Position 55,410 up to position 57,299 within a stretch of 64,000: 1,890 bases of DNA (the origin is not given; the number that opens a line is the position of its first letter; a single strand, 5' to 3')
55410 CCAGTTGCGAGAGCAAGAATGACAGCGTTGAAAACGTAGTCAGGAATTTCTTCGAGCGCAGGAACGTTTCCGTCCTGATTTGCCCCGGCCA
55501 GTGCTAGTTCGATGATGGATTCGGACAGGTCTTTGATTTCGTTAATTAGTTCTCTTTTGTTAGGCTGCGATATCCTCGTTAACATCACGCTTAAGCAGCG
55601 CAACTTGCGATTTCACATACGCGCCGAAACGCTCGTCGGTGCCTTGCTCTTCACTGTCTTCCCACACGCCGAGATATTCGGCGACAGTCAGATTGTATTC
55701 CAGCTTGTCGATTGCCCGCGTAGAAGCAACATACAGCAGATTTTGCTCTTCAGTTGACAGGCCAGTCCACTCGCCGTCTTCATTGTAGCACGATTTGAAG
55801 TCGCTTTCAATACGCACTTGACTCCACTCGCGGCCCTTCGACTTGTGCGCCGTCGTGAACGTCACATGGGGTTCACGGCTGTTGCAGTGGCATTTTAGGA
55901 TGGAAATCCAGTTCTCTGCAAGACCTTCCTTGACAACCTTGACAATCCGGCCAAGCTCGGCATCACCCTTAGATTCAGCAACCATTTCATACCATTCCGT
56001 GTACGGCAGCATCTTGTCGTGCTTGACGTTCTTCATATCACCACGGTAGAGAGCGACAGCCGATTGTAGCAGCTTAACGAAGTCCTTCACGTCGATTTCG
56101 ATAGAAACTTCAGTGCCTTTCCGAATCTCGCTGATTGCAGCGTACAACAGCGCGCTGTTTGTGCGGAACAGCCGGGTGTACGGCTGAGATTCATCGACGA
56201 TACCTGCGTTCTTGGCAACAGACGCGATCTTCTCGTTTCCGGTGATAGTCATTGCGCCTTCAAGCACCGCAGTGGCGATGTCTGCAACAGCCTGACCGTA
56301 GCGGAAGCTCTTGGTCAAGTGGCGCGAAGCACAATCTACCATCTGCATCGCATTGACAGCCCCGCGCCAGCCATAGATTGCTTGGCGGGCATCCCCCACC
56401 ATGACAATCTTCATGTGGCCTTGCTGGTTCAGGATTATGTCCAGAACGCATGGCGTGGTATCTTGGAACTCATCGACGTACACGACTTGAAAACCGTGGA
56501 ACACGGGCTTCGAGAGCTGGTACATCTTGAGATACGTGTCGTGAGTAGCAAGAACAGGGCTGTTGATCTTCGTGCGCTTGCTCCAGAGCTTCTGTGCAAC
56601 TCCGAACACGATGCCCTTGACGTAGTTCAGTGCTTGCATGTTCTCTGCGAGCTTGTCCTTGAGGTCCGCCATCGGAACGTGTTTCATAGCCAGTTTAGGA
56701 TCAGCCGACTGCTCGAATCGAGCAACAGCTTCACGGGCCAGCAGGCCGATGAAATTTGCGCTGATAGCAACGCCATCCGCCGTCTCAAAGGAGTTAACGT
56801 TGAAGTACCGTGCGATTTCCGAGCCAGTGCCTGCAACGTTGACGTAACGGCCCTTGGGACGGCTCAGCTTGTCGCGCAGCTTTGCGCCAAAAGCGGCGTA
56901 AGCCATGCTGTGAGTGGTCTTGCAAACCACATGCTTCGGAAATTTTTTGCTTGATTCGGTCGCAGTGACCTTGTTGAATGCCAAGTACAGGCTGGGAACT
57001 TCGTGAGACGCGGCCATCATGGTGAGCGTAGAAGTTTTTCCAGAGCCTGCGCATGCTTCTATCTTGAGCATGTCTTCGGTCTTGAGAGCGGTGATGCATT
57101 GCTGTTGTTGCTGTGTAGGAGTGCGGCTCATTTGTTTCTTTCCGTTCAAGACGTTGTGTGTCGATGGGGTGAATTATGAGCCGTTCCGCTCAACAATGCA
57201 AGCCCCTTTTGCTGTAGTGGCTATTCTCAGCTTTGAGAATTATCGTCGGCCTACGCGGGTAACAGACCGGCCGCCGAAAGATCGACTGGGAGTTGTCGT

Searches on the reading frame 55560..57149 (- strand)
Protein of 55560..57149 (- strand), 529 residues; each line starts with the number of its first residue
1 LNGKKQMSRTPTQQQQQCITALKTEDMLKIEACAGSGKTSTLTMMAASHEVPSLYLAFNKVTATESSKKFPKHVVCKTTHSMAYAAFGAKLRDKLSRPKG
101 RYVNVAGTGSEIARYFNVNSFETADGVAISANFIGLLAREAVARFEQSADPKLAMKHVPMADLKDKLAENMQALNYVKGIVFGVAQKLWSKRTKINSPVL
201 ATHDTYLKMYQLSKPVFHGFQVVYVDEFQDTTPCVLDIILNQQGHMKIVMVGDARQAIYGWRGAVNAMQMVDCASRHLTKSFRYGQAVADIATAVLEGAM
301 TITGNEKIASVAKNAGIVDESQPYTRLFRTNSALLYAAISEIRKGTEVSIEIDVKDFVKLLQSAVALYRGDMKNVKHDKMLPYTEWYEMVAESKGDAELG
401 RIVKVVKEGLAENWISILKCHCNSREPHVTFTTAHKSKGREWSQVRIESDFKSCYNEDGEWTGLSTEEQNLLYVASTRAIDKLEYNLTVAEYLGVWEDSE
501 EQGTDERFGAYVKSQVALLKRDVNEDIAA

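Call 85: search_protein_families(library=pfam, proteins=[window:55560-57149:-], max_evalue=0.001)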
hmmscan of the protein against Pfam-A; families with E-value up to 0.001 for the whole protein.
window:55560-57149:- (529 aa): 7 families
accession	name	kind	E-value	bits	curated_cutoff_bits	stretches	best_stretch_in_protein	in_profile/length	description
PF00580.27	UvrD-helicase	-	6.7e-17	62.5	23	1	215-266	208-260/271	UvrD/REP helicase N-terminal domain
PF13245.12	AAA_19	-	6.7e-10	39.7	25.1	1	15-260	1-132/134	AAA domain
PF01443.25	Viral_helicase1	-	1.2e-06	29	21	0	210-260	50-100/228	Viral superfamily 1 RNA helicase core domain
PF13538.12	UvrD_C_2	-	2.2e-05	24.6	27.4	1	428-483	1-49/52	UvrD-like helicase C-terminal domain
PF13604.12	AAA_30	-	5.6e-05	23.4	27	0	13-51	4-47/191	AAA domain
PF13361.12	UvrD_C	-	8.5e-05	22.6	25.6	1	422-483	281-343/350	UvrD-like helicase C-terminal domain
PF02562.22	PhoH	-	0.00016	21.6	27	0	11-47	5-41/205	PhoH-like protein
